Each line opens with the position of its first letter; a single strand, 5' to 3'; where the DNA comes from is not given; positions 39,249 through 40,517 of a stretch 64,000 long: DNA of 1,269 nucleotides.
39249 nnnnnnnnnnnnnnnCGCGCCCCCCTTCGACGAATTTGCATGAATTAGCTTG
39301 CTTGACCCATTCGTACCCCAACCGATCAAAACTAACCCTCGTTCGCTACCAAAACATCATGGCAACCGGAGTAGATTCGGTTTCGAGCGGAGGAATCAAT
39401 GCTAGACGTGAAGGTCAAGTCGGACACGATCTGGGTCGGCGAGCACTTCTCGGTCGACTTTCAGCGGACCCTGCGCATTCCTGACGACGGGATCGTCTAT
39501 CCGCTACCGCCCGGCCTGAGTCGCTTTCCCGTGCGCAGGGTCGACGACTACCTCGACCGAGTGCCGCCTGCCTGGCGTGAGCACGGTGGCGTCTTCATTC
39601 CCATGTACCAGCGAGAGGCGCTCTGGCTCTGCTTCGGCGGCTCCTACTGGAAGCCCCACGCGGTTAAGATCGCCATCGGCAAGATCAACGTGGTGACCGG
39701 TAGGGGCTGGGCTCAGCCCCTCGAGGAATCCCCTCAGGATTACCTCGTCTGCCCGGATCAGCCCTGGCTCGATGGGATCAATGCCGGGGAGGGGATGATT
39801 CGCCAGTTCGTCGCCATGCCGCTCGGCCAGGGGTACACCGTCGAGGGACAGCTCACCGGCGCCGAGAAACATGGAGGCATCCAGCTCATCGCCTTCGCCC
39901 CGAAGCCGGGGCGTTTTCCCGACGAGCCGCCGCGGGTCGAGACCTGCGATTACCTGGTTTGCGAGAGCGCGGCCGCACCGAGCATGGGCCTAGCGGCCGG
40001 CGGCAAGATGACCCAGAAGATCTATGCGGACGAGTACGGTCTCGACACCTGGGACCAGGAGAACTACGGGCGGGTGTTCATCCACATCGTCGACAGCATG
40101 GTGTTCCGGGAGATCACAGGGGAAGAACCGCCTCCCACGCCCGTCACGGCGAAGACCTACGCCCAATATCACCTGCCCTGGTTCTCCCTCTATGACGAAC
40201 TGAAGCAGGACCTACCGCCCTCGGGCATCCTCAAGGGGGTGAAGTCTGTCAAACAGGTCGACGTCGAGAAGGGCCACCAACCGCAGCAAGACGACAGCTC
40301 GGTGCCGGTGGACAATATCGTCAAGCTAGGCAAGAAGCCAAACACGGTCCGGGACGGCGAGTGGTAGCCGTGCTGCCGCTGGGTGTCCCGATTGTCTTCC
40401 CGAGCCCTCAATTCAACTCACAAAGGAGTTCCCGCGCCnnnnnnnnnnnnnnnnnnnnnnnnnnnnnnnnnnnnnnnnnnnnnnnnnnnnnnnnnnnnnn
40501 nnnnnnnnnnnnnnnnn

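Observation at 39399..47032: HSDR_N nuclease-ankyrin fusion embedded among membrane/lipoprotein genes: a possible uncharacterised membrane-associated module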

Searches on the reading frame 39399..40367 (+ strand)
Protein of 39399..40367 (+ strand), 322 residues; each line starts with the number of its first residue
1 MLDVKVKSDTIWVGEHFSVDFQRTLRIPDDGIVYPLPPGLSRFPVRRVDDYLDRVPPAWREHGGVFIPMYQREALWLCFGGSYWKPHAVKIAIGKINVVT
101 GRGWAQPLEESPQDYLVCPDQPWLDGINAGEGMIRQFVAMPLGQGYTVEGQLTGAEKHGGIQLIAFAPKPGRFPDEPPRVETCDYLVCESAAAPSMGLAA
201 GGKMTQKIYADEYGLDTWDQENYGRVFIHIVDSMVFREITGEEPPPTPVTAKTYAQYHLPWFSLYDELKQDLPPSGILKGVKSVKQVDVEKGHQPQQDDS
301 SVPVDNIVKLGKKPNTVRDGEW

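Call 3: search_protein_families(library=pfam, proteins=[window:39399-40367:+], max_evalue=0.01)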
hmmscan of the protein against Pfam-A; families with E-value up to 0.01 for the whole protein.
window:39399-40367:+ (322 aa): 0 families

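Call 6: search_protein_families(library=padloc, proteins=[window:39399-40367:+], max_evalue=0.01)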
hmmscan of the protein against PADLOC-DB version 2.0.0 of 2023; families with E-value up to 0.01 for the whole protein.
window:39399-40367:+ (322 aa): 0 families

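Call 7: search_protein_families(library=ncbifam, proteins=[window:39399-40367:+], max_evalue=0.01)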
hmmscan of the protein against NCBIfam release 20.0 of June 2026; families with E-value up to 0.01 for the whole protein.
window:39399-40367:+ (322 aa): 0 families

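Call 35: find_homologous_proteins(query=window:39399-40367:+, max_evalue=0.001)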
Query window:39399-40367:+ (322 aa): 8000 proteins with E <= 0.001 among 8000 candidates; the best 120 are listed.
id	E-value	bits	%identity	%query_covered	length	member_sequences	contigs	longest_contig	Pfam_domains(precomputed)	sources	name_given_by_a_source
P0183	2.7e-224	762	100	100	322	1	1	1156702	-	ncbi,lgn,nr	ncbi:hypothetical protein J7643_03915 [bacterium]|nr:hypothetical protein [bacterium]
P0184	7.1e-178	609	80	100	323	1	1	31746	-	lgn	-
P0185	3.7e-144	498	67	100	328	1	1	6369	-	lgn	-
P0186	2.3e-143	496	67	100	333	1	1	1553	-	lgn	-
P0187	1.8e-142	493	65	100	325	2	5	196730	-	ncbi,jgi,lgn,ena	-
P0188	4.3e-142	492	66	100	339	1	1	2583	-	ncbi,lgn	ncbi:MAG: hypothetical protein ACRDSJ_20835 [Rubrobacteraceae bacterium]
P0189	5.8e-142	491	64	100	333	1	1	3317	-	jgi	jgi:hypothetical protein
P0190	1.9e-141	490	64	100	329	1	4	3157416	-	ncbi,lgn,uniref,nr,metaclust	ncbi:hypothetical protein [Thermincola potens]|uniref:Integral membrane protein n=1 Tax=Thermincola 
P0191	2.7e-141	489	64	100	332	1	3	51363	-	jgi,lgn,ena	jgi:hypothetical protein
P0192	5.8e-141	488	64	100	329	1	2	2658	-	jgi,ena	jgi:hypothetical protein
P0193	7.8e-141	487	64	100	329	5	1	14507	-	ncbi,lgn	ncbi:hypothetical protein [Thermincola ferriacetica]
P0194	2.2e-140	486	65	96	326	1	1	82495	-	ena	-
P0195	2.4e-140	486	62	100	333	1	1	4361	-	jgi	-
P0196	7.0e-140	484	66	94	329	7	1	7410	-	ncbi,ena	-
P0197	1.1e-139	484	63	100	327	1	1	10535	-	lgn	-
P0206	1.5e-138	480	62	100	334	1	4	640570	-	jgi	jgi:hypothetical protein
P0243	1.5e-134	467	63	100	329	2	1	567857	-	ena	-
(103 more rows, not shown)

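Call 36: find_encoding_contigs(protein=P0184, flank=10000, max_places=2)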
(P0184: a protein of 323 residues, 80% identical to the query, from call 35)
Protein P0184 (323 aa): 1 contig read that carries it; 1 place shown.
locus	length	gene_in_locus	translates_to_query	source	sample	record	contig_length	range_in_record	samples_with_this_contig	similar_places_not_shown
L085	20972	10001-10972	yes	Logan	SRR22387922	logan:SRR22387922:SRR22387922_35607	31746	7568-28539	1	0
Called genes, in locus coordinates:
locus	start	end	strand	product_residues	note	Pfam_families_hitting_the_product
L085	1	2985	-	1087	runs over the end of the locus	PF00580:UvrD-helicase, PF13245:AAA_19, PF13361:UvrD_C, PF13538:UvrD_C_2 (faint), PF12705:PDDEXK_1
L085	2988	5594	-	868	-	PF12705:PDDEXK_1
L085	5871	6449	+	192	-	PF22522:DUF6998 (faint)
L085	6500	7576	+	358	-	PF01336:tRNA_anti-codon (weak), PF01966:HD (weak)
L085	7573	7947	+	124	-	-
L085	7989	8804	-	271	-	-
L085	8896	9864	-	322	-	PF13280:WYL (weak), PF25583:WCX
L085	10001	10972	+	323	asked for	-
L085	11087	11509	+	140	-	-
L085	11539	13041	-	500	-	-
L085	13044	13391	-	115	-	PF12844:HTH_19 (weak), PF13560:HTH_31, PF01381:HTH_3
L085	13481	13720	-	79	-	PF12844:HTH_19 (weak), PF13560:HTH_31, PF01381:HTH_3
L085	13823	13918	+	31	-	-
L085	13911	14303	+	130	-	PF00072:Response_reg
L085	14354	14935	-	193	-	PF11149:DUF2924 (faint)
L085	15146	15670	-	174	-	-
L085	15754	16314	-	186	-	-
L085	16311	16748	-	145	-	-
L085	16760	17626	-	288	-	PF12728:HTH_17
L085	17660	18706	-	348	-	PF08843:AbiEii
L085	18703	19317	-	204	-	PF17194:AbiEi_3_N (weak), PF19570:DUF6088, PF13338:AbiEi_4 (weak)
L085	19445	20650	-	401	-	PF18145:SAVED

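Call 37: find_encoding_contigs(protein=P0190, flank=8000, max_places=2)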
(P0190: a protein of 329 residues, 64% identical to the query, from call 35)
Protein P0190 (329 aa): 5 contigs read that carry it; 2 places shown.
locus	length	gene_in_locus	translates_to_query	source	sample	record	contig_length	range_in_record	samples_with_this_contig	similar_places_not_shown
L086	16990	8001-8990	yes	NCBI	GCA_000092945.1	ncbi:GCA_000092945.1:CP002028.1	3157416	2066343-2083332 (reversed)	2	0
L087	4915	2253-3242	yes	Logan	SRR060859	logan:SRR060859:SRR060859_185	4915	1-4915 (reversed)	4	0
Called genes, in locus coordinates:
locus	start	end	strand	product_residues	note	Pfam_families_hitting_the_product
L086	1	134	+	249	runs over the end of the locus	PF10040:CRISPR_Cas6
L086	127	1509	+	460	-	PF22208:Cas_Csm6_CARF, PF22206:Cas_Csm6_6H, PF09659:Cas_Csm6_HEPN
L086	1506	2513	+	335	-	PF01867:Cas_Cas1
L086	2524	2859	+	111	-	PF09827:CRISPR_Cas2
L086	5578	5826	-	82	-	-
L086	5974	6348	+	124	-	PF00395:SLH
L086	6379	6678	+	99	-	-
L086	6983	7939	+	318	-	PF01336:tRNA_anti-codon (weak), PF01966:HD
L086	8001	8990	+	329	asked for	-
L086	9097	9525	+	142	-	PF08937:ThsB_TIR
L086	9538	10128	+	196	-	-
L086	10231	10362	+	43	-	-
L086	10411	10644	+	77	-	-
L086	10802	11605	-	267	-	PF13191:AAA_16 (faint), PF09848:SLFN-g3_helicase, PF13401:AAA_22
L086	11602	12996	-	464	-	PF13565:HTH_32 (weak), PF00665:rve, PF09299:Mu-transpos_C, PF22483:Mu-transpos_C_2 (weak)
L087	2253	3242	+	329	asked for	-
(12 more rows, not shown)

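Call 38: find_encoding_contigs(protein=P0187, flank=8000, max_places=3)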
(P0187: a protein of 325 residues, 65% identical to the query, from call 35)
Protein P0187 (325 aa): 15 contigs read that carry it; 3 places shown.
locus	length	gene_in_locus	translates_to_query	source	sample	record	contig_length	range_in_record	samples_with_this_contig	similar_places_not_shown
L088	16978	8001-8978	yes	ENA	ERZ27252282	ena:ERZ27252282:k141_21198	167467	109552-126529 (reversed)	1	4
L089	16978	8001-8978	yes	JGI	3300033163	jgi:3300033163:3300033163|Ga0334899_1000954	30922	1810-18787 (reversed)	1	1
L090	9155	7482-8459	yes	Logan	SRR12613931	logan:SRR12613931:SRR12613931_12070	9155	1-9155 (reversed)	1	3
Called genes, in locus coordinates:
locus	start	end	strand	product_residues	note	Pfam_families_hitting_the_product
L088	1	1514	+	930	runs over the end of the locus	PF00133:tRNA-synt_1, PF09334:tRNA-synt_1g, PF01406:tRNA-synt_1e (weak), PF08264:Anticodon_1, PF06827:zf-FPG_IleRS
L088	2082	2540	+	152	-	PF01252:Peptidase_A8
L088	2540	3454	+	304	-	PF01479:S4 (weak), PF00849:PseudoU_synth_2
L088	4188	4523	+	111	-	PF04014:MazE_antitoxin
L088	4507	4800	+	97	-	PF05016:ParE_toxin (weak), PF15781:ParE-like_toxin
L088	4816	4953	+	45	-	-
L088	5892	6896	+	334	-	PF03417:AAT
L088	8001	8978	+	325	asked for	-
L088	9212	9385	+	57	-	-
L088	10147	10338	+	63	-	-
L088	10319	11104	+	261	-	-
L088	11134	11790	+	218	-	PF00271:Helicase_C (weak)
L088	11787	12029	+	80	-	PF07929:PRiA4_ORF3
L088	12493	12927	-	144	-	PF04284:DUF441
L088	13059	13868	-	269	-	PF02679:ComA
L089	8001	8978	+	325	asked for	-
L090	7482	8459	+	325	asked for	-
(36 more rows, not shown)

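Call 68: search_solved_structures(query=A4, max_evalue=1)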
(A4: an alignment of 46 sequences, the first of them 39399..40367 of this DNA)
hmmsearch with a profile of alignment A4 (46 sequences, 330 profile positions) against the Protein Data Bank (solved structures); distinct sequences matched with E-value up to 1: 1.
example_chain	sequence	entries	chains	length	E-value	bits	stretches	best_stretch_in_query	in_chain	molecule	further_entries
2e6w_A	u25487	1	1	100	0.36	13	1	264-325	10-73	Calsenilin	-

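Call 76: predict_structure(alignment_id=A4)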
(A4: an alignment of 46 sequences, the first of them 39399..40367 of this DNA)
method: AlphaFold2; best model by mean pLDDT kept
length: 322 residues; sequences in the alignment: 46
mean_pLDDT: 70.0   pTM: 0.75
mean pLDDT of the five models: 70.0, 69.8, 68.6, 56.5, 46.8
residues with pLDDT >= 90: 63; 70-90: 117; 50-70: 85; < 50: 57
segments of 3 or more residues with pLDDT < 50: 138-144, 182-202, 258-267, 295-312
pLDDT, mean of each block of 10 residues (from residue 1): 90 91 62 55 86 87 84 72 89 87 91 84 58 54 58 75 93 86 43 29 60 92 91 80 64 51 47 73 65 47 30 67 65
secondary structure, 60 per line:
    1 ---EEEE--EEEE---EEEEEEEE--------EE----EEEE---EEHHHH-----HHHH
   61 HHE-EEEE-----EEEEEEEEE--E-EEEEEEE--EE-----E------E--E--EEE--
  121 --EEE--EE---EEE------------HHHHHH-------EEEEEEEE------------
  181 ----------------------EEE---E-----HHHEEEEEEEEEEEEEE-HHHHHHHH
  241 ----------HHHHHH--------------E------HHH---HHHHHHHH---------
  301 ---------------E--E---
elements in order: E4-7 E10-13 E17-24 E39-42 H48-51 H57-62 E65-68 E74-82 E87-93 E116-118 E123-125 E133-135 H148-153 E161-168 E203-205 E218-231 H233-240 H251-256 H284-291

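Call 79: fold_search(model_id=the predicted structure, library=pdb)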
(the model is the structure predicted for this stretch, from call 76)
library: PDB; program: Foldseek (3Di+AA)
matches with E <= 10: 548; with E <= 0.001: 0
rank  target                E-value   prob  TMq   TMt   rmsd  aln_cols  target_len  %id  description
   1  3es6_B                3.3e-01  0.09  0.14  0.25  14.6       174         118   11  Crystal structure of the novel complex formed between Zinc 2-glycoprotein (ZAG) and Prolactin inducible protein (PIP)  (released 2008-10-28)
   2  7ze1                  4.6e-01  0.03  0.13  0.08  19.1       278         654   12  Tribolium castaneum hexamerin 2 (released 2022-11-23)
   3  4irz_A                6.8e-01  0.03  0.12  0.07  17.2       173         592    9  Crystal structure of A4b7 headpiece complexed with Fab Natalizumab (released 2013-09-25)
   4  6pal_A                8.1e-01  0.09  0.14  0.11   8.3       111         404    7  Bacteroides uniformis endo-laminarinase BuGH158 from the beta(1,3)-glucan utilization locus (released 2020-04-01)
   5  6wee_C                8.1e-01  0.05  0.14  0.23  11.9       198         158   10  Copper-bound M88I variant of Campylobacter jejuni P19 (released 2021-02-10)
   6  3kys_A                8.1e-01  0.01  0.12  0.16  20.3       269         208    7  Crystal structure of human YAP and TEAD complex (released 2010-02-23)
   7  6wed_A                8.5e-01  0.04  0.13  0.22  11.8       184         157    9  Copper-bound E44Q variant of Campylobacter jejuni P19 (released 2021-02-10)
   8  4qi8_A                8.5e-01  0.04  0.16  0.21  18.2       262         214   10  Lytic polysaccharide monooxygenase 9F from Neurospora crassa, NcLPMO9F (released 2015-07-15)
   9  3kys_C                8.5e-01  0.01  0.13  0.17  20.4       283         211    7  Crystal structure of human YAP and TEAD complex (released 2010-02-23)
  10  7sqc_X0               9.5e-01  0.02  0.11  0.05  16.9       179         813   14  Ciliary C1 central pair apparatus isolated from Chlamydomonas reinhardtii (released 2022-04-13)
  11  3d08                  1.1e+00  0.03  0.14  0.20  11.7       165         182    8  Human p53 core domain with hot spot mutation R249S and second-site suppressor mutation H168R (released 2009-01-20)
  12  3nrp_B                1.1e+00  0.03  0.11  0.20  12.7       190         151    5  Crystal structure of 'as isolated' uropathogenic E. coli strain F11 FetP recombinantly expressed in the periplasm of E (released 2011-05-18)
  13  6wef_A                1.2e+00  0.04  0.15  0.23  13.6       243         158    9  Copper-bound D92H variant of Campylobacter jejuni P19 (released 2021-02-10)
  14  8q94_C                1.3e+00  0.06  0.14  0.28  13.8       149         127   11  Crystal structure of The SARS-COV-2 BA.2.75 RBD with neutralizing-VHHs Re32D03 and Ma3B12 (released 2023-12-20)
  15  3nrq_A                1.3e+00  0.03  0.12  0.22  12.7       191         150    5  Crystal structure of copper-reconstituted FetP from uropathogenic Escherichia coli strain F11 (released 2011-05-18)
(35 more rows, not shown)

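Call 88: find_encoding_contigs(protein=P0206, flank=5000, max_places=3)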
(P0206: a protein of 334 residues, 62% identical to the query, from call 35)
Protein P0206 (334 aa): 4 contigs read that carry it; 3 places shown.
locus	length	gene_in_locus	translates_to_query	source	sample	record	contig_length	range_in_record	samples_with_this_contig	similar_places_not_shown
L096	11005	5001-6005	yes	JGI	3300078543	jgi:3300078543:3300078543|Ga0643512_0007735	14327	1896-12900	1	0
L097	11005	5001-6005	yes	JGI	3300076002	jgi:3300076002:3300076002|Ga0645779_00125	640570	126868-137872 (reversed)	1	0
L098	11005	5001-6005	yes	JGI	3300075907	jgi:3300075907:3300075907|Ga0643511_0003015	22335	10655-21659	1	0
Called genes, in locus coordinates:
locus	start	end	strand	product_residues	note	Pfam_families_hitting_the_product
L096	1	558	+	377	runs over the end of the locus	PF01551:Peptidase_M23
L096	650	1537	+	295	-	-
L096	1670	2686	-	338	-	PF02469:Fasciclin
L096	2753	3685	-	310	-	PF00481:PP2C (faint), PF07228:SpoIIE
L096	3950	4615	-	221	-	PF00072:Response_reg, PF04545:Sigma70_r4 (weak), PF08281:Sigma70_r4_2, PF00196:GerE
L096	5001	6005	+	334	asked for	-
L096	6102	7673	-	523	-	PF01262:AlaDh_PNT_C (faint), PF01134:GIDA, PF03486:HI0933_like (faint), PF07992:Pyr_redox_2, PF12831:FAD_oxidored (weak), PF00070:Pyr_redox, PF02852:Pyr_redox_dim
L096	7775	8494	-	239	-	PF09335:VTT_dom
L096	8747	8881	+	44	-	-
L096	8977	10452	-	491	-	PF02347:GDC-P, PF00266:Aminotran_5 (weak), PF21478:GcvP2_C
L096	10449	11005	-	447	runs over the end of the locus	PF02347:GDC-P, PF00266:Aminotran_5 (faint)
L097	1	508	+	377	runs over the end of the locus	PF01551:Peptidase_M23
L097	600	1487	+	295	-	-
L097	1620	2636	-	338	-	PF02469:Fasciclin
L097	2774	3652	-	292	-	PF00481:PP2C (faint), PF07228:SpoIIE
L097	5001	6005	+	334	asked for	-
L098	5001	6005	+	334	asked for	-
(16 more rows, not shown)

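Call 89: find_encoding_contigs(protein=P0243, flank=5000, max_places=2)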
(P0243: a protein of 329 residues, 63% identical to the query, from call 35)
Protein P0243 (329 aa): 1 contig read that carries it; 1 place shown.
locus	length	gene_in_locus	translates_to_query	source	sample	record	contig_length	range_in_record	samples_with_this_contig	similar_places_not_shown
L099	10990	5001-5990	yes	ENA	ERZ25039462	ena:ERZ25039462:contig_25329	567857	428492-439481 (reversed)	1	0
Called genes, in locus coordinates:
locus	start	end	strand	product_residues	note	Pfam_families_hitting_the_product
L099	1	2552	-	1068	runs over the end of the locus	PF08448:PAS_4, PF13185:GAF_2, PF08447:PAS_3, PF00989:PAS, PF13426:PAS_9, PF00989:PAS, PF08447:PAS_3, PF08448:PAS_4, +8 more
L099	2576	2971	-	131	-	PF00072:Response_reg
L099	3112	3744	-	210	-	PF00072:Response_reg, PF00196:GerE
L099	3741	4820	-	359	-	PF08448:PAS_4, PF07730:HisKA_3, PF13581:HATPase_c_2 (faint), PF02518:HATPase_c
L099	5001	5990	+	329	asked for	-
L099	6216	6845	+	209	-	-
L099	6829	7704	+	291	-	-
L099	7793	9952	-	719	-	-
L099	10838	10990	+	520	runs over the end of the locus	PF01120:Alpha_L_fucos, PF00754:F5_F8_type_C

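Call 90: search_protein_families(library=phrogs, proteins=[window:39399-40367:+], max_evalue=0.01)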
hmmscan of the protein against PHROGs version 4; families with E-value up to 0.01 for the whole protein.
window:39399-40367:+ (322 aa): 0 families
